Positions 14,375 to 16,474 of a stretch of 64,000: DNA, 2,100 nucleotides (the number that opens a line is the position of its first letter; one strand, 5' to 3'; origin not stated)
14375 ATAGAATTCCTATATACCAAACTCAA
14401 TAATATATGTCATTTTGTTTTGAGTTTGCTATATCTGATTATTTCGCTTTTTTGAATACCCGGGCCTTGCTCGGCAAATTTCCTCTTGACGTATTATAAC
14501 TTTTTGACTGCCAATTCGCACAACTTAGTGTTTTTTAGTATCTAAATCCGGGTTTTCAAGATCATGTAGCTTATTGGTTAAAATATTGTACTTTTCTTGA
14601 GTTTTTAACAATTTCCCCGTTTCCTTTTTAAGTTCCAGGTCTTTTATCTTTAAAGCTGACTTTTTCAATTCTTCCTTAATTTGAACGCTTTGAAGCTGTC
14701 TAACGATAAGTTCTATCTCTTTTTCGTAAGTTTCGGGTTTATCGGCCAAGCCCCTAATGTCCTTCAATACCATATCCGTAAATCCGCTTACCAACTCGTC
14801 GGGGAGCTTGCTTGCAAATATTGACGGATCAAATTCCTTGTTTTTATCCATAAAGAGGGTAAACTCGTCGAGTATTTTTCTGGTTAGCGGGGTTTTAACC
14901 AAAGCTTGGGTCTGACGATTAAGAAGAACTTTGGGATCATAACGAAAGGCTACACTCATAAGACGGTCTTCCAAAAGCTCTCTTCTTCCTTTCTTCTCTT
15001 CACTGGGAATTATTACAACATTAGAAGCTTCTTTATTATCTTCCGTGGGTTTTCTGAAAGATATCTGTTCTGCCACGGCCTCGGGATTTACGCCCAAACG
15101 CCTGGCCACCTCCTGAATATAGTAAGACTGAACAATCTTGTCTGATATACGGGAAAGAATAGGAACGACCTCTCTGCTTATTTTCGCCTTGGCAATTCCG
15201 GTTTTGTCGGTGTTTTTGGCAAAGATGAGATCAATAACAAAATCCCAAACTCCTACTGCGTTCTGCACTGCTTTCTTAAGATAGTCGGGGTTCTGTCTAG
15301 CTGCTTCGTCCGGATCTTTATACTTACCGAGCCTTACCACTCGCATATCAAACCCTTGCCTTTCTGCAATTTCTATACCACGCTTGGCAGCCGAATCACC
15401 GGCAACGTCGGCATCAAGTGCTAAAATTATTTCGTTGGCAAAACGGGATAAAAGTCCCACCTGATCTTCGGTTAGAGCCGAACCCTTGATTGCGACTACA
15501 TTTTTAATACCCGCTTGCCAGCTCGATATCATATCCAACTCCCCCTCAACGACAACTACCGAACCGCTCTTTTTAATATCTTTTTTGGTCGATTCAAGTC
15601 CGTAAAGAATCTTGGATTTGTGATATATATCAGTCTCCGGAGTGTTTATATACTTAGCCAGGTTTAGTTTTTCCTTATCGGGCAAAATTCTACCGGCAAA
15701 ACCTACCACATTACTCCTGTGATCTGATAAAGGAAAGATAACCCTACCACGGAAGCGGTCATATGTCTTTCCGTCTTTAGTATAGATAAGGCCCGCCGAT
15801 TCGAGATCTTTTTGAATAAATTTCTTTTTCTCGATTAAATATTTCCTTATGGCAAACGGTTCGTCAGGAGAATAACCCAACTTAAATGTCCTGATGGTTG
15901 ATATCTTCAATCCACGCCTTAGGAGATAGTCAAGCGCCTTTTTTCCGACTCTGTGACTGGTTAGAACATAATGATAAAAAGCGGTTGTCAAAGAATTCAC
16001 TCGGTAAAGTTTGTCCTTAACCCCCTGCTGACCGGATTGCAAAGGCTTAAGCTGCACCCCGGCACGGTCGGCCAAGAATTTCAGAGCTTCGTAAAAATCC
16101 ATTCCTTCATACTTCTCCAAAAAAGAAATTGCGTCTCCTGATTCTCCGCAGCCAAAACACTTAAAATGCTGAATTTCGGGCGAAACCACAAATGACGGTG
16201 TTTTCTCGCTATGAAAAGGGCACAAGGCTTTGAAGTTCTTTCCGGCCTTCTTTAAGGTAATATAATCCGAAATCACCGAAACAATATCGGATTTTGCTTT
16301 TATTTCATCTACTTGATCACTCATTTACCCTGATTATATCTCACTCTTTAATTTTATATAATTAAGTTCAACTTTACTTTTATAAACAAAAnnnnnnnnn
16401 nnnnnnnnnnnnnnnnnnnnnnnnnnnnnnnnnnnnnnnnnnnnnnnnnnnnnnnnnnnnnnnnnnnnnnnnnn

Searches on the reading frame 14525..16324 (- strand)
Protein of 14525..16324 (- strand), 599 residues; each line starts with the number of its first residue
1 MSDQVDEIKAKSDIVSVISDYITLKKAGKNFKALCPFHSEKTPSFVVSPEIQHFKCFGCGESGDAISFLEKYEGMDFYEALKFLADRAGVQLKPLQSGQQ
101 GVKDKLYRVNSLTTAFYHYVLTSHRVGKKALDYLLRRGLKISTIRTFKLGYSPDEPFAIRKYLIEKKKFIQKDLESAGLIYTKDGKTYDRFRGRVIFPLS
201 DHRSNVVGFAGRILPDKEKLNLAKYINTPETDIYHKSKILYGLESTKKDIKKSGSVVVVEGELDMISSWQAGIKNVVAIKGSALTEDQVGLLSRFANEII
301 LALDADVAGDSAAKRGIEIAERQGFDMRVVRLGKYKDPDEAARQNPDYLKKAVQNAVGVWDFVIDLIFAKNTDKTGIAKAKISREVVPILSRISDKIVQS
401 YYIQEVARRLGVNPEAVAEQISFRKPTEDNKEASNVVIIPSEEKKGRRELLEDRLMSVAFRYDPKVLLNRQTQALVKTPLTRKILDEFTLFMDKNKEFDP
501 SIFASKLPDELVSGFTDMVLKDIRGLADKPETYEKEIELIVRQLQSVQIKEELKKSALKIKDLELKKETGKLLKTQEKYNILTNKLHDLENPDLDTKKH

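Call 46: search_protein_families(library=pfam, proteins=[window:14525-16324:-], max_evalue=0.001)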
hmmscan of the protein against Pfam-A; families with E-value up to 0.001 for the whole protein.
window:14525-16324:- (599 aa): 6 families
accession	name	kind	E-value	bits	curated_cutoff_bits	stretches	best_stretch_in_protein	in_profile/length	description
PF01807.25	Zn_ribbon_DnaG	-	1.2e-36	124.9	24.9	1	3-93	4-94/98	CHC2 zinc finger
PF08275.17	DNAG_N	-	6.4e-36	123.7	26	1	117-246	2-127/128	DNA primase catalytic core, N-terminal domain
PF13155.12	Toprim_2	-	5.9e-23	81.5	22.1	1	257-341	1-87/88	Toprim-like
PF13662.12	Toprim_4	-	3e-18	66.2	25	1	255-330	2-84/85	Toprim domain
PF01751.28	Toprim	-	1.5e-11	44.8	23.1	1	256-332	2-96/96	Toprim domain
PF10410.14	DnaB_bind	-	3.4e-09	37.3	20.6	1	374-415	15-56/56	DnaB-helicase binding domain of primase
